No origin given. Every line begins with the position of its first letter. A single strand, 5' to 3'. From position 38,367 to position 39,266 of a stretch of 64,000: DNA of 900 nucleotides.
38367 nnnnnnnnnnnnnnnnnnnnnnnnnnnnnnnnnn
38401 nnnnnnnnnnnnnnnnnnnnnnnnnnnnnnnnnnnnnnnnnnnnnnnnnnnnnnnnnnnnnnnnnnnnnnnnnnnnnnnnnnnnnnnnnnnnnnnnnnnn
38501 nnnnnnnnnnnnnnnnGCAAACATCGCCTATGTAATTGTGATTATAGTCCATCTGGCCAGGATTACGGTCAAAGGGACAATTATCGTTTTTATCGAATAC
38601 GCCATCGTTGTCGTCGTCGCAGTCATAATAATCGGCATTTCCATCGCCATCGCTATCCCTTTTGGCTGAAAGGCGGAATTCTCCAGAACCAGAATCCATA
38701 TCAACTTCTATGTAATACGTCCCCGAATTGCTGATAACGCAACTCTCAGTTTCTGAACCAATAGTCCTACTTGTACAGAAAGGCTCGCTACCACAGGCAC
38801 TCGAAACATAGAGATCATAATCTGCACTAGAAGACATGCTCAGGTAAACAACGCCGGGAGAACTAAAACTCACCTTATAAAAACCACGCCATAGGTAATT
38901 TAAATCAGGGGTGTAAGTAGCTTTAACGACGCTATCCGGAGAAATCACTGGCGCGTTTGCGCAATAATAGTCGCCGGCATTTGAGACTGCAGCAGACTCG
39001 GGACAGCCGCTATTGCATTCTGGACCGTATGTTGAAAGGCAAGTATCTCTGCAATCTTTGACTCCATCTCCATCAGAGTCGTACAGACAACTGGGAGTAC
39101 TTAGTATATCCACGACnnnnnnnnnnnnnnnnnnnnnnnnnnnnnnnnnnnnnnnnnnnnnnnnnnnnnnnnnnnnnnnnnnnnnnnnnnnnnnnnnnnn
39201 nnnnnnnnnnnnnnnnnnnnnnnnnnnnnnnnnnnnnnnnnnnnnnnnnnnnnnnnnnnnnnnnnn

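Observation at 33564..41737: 2650-aa secreted giant protein combining cohesin and dockerin modules with LamG, DUF2341-like and Ca-binding repeat domains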

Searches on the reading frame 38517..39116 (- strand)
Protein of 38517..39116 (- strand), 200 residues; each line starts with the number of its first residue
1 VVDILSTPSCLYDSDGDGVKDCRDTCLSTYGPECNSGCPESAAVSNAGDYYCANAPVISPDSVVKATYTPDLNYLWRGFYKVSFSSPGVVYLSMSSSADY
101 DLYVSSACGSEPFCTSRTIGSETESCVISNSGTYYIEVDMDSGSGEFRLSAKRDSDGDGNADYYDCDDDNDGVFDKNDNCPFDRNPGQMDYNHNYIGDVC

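Call 12: search_protein_families(library=pfam, proteins=[window:38517-39116:-], max_evalue=10)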
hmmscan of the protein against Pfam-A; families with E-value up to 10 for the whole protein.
window:38517-39116:- (200 aa): 2 families
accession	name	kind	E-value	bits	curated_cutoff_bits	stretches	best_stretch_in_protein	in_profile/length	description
PF02412.23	TSP_3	-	5e-07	29.7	25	2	153-188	1-36/36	Thrombospondin type 3 repeat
PF04151.21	PPC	-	0.076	14.3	25.9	1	79-138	4-68/70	Bacterial pre-peptidase C-terminal domain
